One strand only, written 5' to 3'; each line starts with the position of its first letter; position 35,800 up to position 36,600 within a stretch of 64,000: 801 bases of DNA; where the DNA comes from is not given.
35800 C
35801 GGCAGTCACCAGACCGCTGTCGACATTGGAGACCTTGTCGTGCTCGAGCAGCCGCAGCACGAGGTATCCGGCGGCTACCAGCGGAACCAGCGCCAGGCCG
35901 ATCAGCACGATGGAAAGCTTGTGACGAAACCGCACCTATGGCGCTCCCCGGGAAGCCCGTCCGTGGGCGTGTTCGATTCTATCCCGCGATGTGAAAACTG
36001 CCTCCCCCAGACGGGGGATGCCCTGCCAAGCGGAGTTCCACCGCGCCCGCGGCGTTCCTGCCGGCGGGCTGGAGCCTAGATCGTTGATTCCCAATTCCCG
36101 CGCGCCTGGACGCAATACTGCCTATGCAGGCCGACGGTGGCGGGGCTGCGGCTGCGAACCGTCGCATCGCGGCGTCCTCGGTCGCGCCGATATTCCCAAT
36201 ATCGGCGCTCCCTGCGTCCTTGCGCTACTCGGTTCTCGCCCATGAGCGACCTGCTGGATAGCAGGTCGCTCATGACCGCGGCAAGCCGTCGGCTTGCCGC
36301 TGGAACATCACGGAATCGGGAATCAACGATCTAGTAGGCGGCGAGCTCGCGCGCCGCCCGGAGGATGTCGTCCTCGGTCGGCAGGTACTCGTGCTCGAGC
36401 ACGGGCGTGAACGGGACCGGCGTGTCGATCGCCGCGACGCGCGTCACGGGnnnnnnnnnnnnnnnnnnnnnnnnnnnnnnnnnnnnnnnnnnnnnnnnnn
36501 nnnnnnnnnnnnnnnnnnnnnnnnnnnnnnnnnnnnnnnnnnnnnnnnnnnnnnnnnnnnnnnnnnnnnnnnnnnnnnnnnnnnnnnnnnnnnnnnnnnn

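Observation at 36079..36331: The repeat family shows stem covariation with conserved unpaired blocks, the signature of a selected secondary structure (possible novel structured RNA)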

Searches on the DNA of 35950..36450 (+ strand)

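Call 8: search_rna_families(source=window, start=35950, end=36450, threshold=evalue, max_evalue=10)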
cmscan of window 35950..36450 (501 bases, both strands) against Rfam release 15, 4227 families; matches with E-value up to 10: 2.
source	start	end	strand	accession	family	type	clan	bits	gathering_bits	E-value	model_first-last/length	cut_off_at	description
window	36080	36193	-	RF02225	sX6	Gene; sRNA;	-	8.7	40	6.2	1-342/342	no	Proteobacterial sRNA sX6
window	36358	36450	-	RF02673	scr4677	Gene; sRNA;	-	8.5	41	6.2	141-246/246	5'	Streptomyces sRNA 4677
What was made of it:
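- On Any described RNA family (Rfam 15): Around copy B there is only noise, at E about 6 (call 8).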

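Call 19: build_rna_model(alignment_id=A2, structure=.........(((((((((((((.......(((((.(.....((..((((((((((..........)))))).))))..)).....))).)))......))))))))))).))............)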
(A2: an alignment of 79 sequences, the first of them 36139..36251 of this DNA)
Model R1 built from alignment A2 (79 sequences, 124 columns); structure: as given.
model positions 115; base pairs 31; branch points 0; effective number of sequences 1.67; information 0.589 bits per position. Calibrated on 0.2 Mb of random sequence (short: E-values are rough).
structure used (alignment columns):
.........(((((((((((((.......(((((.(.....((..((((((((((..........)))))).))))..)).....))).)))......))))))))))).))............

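Call 20: search_with_rna_model(model_id=R1, source=window, max_evalue=10, filters=off)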
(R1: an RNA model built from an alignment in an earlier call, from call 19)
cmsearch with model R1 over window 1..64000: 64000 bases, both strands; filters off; matches with E-value up to 10: 121.
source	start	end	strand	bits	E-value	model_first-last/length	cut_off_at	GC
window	50541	50656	+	127.3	2.5e-28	1-115/115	no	0.65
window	36139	36251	+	117.2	6.6e-26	1-115/115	no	0.69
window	26913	27025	+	116.6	9.4e-26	1-115/115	no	0.69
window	50542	50657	-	27.5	0.0002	1-115/115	no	0.65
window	36268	36312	-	17.8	0.043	1-115/115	no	0.67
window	27171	27287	-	15.1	0.19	1-115/115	no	0.68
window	4370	4441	-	14.7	0.24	1-115/115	no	0.75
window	31110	31155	-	14.6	0.25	1-115/115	no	0.74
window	51254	51305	+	13.8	0.41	1-115/115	no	0.79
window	21768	21819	-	13.7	0.42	1-115/115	no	0.71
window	27206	27282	+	13.6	0.44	1-115/115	no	0.66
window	28219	28308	-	13.6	0.44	1-115/115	no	0.7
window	23394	23463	+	13.6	0.46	1-115/115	no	0.76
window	8450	8501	-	13.4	0.5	1-115/115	no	0.73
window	36141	36251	-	12.8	0.68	1-115/115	no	0.68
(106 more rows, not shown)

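Call 21: search_with_rna_model(model_id=R1, sources=[window, L001, L002, L003, L004, L005, L006, L007, L008, L009, L010, L011, L012, L013, L014, L015, L016, L017, L018, L019, L020, L021, L022, L023, L024, L025, L026, L027, L028, L029, L030, L031, L032, L033, L034, L035, L036, L037, L038, L039, L040, L041, L042, L043, L044, L045, L046, L047, L048, L049, L050, L051, L052, L053, L054, L055, L056, L057, L058, L059, L060, L061, L062, L063, L064, L065, L066, L067, L068, L069, L070, L071, L072, L073, L074, L075, L076, L077, L078, L079, L080, L081, L082, L083, L084, L085, L086, L087, L088, L089, L090, L091, L092, L093, L094, L095, L096, L097, L098, L099], max_evalue=0.001, make_alignment=true)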
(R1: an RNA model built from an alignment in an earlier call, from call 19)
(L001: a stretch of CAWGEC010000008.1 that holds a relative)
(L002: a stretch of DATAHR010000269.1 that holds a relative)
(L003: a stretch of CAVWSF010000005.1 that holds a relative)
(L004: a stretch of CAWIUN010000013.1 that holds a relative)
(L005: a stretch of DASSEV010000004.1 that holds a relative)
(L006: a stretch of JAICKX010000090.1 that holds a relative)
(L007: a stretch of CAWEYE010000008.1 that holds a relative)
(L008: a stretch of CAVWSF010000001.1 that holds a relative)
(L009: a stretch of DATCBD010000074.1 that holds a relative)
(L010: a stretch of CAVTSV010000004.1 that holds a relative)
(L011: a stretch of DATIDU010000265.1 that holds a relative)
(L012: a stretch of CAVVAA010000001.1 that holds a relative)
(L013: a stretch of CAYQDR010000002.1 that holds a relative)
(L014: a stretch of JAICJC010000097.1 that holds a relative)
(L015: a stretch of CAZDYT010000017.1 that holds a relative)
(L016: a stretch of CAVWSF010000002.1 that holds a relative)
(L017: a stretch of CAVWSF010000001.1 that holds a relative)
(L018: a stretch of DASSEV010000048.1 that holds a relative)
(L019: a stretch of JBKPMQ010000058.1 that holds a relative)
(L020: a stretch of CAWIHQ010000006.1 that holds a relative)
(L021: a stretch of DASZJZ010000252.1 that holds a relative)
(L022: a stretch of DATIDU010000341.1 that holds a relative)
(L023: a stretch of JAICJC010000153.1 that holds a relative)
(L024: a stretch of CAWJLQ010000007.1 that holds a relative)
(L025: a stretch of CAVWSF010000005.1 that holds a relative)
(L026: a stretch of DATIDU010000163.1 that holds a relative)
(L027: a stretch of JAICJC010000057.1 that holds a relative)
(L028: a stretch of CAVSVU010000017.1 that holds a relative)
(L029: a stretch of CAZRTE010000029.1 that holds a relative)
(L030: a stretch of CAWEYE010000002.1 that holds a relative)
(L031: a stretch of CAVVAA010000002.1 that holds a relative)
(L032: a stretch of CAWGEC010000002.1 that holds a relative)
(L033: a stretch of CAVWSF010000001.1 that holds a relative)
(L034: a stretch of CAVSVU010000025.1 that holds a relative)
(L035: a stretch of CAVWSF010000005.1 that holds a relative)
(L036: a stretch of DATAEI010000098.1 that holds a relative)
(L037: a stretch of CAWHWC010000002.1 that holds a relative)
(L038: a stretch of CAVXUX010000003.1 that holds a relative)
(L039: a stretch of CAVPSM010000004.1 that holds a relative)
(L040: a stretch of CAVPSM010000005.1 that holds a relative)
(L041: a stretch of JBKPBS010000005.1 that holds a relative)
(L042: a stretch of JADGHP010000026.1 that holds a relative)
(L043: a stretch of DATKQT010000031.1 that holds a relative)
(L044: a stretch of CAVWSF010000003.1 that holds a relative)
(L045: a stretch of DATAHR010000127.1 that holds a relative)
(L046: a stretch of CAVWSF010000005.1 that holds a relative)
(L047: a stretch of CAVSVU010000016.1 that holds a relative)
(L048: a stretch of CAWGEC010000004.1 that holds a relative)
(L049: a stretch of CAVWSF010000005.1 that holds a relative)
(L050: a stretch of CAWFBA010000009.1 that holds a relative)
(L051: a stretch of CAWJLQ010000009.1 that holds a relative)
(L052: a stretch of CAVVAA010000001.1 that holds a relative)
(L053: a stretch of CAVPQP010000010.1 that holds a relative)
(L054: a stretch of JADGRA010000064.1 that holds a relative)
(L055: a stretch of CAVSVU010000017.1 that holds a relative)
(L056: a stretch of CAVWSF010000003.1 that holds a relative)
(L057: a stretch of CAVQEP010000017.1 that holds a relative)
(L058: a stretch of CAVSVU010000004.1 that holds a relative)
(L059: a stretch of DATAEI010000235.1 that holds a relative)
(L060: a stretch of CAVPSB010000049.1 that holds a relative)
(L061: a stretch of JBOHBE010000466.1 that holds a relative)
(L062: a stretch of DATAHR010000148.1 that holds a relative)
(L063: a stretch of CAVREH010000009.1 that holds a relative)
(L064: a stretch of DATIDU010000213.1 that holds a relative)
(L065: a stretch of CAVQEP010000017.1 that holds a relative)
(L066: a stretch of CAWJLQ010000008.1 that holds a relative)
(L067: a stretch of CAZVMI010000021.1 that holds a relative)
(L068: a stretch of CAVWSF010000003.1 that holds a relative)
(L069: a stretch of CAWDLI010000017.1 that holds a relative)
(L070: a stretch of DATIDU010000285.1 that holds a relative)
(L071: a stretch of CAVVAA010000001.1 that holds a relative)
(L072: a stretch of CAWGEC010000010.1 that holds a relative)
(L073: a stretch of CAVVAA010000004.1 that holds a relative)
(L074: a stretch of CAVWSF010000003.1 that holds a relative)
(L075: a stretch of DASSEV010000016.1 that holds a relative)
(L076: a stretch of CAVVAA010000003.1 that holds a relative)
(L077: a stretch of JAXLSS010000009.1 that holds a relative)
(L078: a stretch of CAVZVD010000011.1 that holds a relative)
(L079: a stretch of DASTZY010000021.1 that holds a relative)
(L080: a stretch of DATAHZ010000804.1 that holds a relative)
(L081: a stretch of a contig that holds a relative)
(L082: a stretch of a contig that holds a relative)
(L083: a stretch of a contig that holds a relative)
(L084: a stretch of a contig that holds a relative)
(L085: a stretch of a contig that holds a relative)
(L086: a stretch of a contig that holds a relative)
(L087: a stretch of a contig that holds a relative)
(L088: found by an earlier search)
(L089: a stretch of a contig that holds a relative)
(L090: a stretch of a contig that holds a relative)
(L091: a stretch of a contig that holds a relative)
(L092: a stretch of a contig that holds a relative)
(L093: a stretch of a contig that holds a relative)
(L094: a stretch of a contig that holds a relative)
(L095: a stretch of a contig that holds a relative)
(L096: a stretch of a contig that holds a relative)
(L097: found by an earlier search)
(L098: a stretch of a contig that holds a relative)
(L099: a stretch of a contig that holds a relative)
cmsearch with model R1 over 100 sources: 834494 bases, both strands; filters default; matches with E-value up to 0.001: 103.
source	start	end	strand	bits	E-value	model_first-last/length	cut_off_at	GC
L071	2311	2427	-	132.3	2e-28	1-115/115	no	0.68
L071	3273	3388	-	132.1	2.3e-28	1-115/115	no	0.66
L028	3814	3928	+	132.1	2.3e-28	1-115/115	no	0.68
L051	7715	7829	-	131.7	2.9e-28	1-115/115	no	0.68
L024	4273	4387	-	131.3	3.6e-28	1-115/115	no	0.7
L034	3304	3419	-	130.8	4.7e-28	1-115/115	no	0.69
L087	575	690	-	129.1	1.2e-27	1-115/115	no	0.7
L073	7270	7385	+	128.6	1.6e-27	1-115/115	no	0.68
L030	974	1090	+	128.3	1.8e-27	1-115/115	no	0.68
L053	2830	2945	-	128.1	2.1e-27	1-115/115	no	0.72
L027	121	233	+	127.7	2.7e-27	1-115/115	no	0.71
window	50541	50656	+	127.3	3.2e-27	1-115/115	no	0.65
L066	6027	6141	+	127.1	3.6e-27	1-115/115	no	0.68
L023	6021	6136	+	126.7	4.5e-27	1-115/115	no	0.67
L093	1562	1673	-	125.7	8e-27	1-115/115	no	0.66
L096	4472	4588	+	124.6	1.4e-26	1-115/115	no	0.67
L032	672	787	+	124.2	1.8e-26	1-115/115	no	0.66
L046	429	540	-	123.4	2.8e-26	1-115/115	no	0.68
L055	7129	7244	-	123.4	2.8e-26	1-115/115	no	0.68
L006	4219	4331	-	123.2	3.1e-26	1-115/115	no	0.65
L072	3224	3339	+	122.6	4.5e-26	1-115/115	no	0.64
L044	1217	1329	+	121.8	6.7e-26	1-115/115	no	0.68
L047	5223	5339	-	121.1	1e-25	1-115/115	no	0.64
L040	572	685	+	121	1.1e-25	1-115/115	no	0.68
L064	5455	5570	-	120.7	1.2e-25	1-115/115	no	0.66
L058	2779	2896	+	119.9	2e-25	1-115/115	no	0.64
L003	6507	6619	-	119.4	2.6e-25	1-115/115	no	0.67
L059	6847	6962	-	119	3.1e-25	1-115/115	no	0.66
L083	7604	7718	+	118.8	3.5e-25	1-115/115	no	0.66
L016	1441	1553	+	118.8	3.5e-25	1-115/115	no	0.68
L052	2144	2259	-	118.5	4.1e-25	1-115/115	no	0.69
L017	7285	7397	-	118.1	5.3e-25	1-115/115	no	0.68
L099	2190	2302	-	117.2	8.4e-25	1-115/115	no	0.68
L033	3934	4047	-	115.5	2.1e-24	1-115/115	no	0.66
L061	1861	1975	-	115.2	2.6e-24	1-115/115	no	0.64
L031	203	316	-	115.1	2.7e-24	1-115/115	no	0.71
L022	2816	2929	-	114.8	3.2e-24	1-115/115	no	0.68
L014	3676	3791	-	114.5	3.8e-24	1-115/115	no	0.7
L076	747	862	+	114.4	4.1e-24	1-115/115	no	0.67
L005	1966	2078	-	114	5.1e-24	1-115/115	no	0.7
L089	395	507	+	113.7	5.8e-24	1-115/115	no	0.68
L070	6698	6810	+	113.2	7.7e-24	1-115/115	no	0.68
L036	2840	2952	+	113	8.7e-24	1-115/115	no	0.69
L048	49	163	-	112.8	9.6e-24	1-115/115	no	0.68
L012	3949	4064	-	112.8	9.6e-24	1-115/115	no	0.69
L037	7557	7668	+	112.6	1.1e-23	1-115/115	no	0.66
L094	5231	5345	+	112.3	1.3e-23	1-115/115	no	0.71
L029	899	1013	-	111.9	1.6e-23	1-115/115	no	0.69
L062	2729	2841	+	111.5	2.1e-23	1-115/115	no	0.7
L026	608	721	-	111.4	2.1e-23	1-115/115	no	0.68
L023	7459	7571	+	111.3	2.2e-23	1-115/115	no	0.69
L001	713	826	+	111.2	2.4e-23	1-115/115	no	0.68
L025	1131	1246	+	111.1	2.5e-23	1-115/115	no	0.68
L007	1437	1548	-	110.8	2.9e-23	1-115/115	no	0.69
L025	753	864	-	110.6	3.2e-23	1-115/115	no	0.7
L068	3159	3270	-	109.6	5.6e-23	1-115/115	no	0.67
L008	5028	5142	-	109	7.8e-23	1-115/115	no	0.67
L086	6221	6334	+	108.6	9.8e-23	1-115/115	no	0.67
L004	5644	5758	+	107.9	1.5e-22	1-115/115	no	0.7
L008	7787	7898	+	106.5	3.2e-22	1-115/115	no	0.67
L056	2310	2423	-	106.1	3.9e-22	1-115/115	no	0.66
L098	2279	2390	-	104.7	8.7e-22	1-115/115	no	0.65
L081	4454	4566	-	104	1.2e-21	1-115/115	no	0.67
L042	7879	7993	-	103.6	1.6e-21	1-115/115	no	0.65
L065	3592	3706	-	101.6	4.6e-21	1-115/115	no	0.65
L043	6069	6182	-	100.8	7.4e-21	1-115/115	no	0.68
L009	3945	4058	+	100.8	7.5e-21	1-115/115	no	0.66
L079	2266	2380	-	99.1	1.9e-20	1-115/115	no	0.68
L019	7081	7193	+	98.9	2.1e-20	1-115/115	no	0.74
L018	5805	5918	+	98.8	2.2e-20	1-115/115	no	0.69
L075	5341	5454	-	98.6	2.4e-20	1-115/115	no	0.67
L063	5560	5674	+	97.7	4.1e-20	1-115/115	no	0.7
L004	916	1030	+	97.6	4.3e-20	1-115/115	no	0.7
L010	6965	7078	+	97.5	4.6e-20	1-115/115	no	0.71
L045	3418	3531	+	97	5.9e-20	1-115/115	no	0.68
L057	1473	1587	-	96.4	8.5e-20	1-115/115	no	0.65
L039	2776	2889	-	96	1e-19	1-115/115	no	0.7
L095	4180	4294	-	95.8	1.1e-19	1-115/115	no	0.69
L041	3033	3148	+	93.6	4e-19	1-115/115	no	0.71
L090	4730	4843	-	93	5.5e-19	1-115/115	no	0.65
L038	1411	1522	+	92.7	6.2e-19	1-115/115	no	0.69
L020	7678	7792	+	90.8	1.8e-18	1-115/115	no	0.72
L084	7642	7756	+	90.4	2.3e-18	1-115/115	no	0.63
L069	4241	4352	-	90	2.9e-18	1-115/115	no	0.68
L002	7897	8000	+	86.8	1.7e-17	1-106/115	3'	0.67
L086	218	332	+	77.9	2.2e-15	1-115/115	no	0.65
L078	3139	3251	+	76.8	4.2e-15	1-115/115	no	0.73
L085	6447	6518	-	73.5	2.6e-14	22-95/115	no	0.67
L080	18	89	-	71.6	7.3e-14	22-95/115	no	0.65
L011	2496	2603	-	70.3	1.5e-13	1-115/115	no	0.71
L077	4317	4431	+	69.1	3e-13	1-115/115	no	0.63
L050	5699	5813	+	66.3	1.3e-12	1-115/115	no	0.71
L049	4870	4982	-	65.1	2.6e-12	1-115/115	no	0.65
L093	2859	2962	-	62.6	1.1e-11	1-115/115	no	0.6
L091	2594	2697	-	61.9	1.5e-11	1-115/115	no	0.64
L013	7489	7625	+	61.4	2e-11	1-115/115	no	0.72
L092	4446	4527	+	59.5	5.8e-11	18-99/115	no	0.63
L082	7694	7803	+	56.3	3.5e-10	1-115/115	no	0.71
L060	2730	2851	+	53.9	1.3e-09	10-111/115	no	0.75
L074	2380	2471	+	37.2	1.3e-05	1-115/115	no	0.7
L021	7934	8000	+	29.8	0.00076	1-70/115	3'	0.76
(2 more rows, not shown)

Alignment A3: 103 matches aligned to the model, 165 columns, each read 5' to 3' on its own strand. Consensus structure (alignment columns), stored with it:
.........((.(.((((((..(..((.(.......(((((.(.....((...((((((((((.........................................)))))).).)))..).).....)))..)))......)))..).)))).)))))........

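Call 56: search_with_rna_model(model_id=R1, sources=[L100, L101, L102, L103, L104, L105, L106, L107, L108, L109, L054, L067, L110, L111, L112, L113, L114, L115, L116, L117, L118, L119, L120, L121, L122, L123, L124, L125], max_evalue=0.01)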
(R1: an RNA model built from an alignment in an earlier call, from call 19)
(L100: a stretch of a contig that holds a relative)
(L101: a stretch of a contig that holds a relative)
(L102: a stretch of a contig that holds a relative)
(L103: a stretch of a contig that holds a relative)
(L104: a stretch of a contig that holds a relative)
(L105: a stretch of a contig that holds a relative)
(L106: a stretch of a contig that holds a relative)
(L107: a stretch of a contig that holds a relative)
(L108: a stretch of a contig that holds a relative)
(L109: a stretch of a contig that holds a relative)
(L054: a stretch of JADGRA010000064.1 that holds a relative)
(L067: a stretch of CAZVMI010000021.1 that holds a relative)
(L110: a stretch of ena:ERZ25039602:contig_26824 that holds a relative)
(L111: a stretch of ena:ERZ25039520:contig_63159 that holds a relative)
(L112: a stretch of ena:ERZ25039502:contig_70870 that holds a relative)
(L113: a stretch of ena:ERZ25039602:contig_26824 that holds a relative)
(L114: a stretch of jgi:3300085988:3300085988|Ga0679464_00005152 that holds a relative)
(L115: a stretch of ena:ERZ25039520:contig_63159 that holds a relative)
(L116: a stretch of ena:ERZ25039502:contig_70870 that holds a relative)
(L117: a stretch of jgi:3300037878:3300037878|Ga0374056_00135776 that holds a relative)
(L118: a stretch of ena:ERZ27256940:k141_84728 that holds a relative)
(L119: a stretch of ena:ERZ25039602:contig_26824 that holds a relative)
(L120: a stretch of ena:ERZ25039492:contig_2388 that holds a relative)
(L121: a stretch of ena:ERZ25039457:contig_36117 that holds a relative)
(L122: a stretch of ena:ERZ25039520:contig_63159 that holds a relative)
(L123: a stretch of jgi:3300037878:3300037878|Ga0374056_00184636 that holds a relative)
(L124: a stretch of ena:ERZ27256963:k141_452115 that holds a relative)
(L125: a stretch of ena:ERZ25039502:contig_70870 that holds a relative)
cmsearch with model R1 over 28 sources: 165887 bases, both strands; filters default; matches with E-value up to 0.01: 22.
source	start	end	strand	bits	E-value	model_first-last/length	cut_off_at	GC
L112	3494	3609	+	133.6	2e-29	1-115/115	no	0.65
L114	4005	4117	-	128.3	3.8e-28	1-115/115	no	0.68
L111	3494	3608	+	127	7.7e-28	1-115/115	no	0.65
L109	3795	3908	+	127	7.8e-28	1-115/115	no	0.67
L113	4005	4116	-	125.2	2e-27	1-115/115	no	0.7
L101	4340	4456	+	125.1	2.1e-27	1-115/115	no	0.69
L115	4061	4173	-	117.2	1.7e-25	1-115/115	no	0.69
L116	4061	4173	-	117.2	1.7e-25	1-115/115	no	0.69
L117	2150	2262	-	117.2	1.7e-25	1-115/115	no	0.69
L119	1963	2075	-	116.6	2.4e-25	1-115/115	no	0.69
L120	1963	2075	-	116.6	2.4e-25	1-115/115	no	0.69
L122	1963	2075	-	116.6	2.4e-25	1-115/115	no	0.69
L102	5768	5880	-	116.1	3.1e-25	1-115/115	no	0.67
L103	6993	7104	-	115.4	4.5e-25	1-115/115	no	0.71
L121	1959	2070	-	109.6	1.1e-23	1-115/115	no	0.69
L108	5351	5465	+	107.4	3.8e-23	1-115/115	no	0.7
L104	7165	7278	+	100.7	1.5e-21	1-115/115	no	0.68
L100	3697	3811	+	99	4e-21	1-115/115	no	0.64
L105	2168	2281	-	96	2e-20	1-115/115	no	0.7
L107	3149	3225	+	75.5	1.7e-15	1-115/115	no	0.71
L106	4084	4214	+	54.3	2.1e-10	1-115/115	no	0.68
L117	953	1063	+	42.3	1.5e-07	1-115/115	no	0.59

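Call 64: search_dna_similar(query=window:36076-36334:+, collection=plasmids, mode=distant, max_evalue=0.001, max_rows=10)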
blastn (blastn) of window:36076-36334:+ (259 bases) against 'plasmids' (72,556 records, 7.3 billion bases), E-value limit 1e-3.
No match.

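Call 65: search_dna_similar(query=window:36076-36334:+, collection=phages, mode=distant, max_evalue=0.001, max_rows=10)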
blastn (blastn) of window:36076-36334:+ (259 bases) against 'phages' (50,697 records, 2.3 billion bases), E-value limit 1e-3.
No match.
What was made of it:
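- Tried and rejected: No match (calls 64-65).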
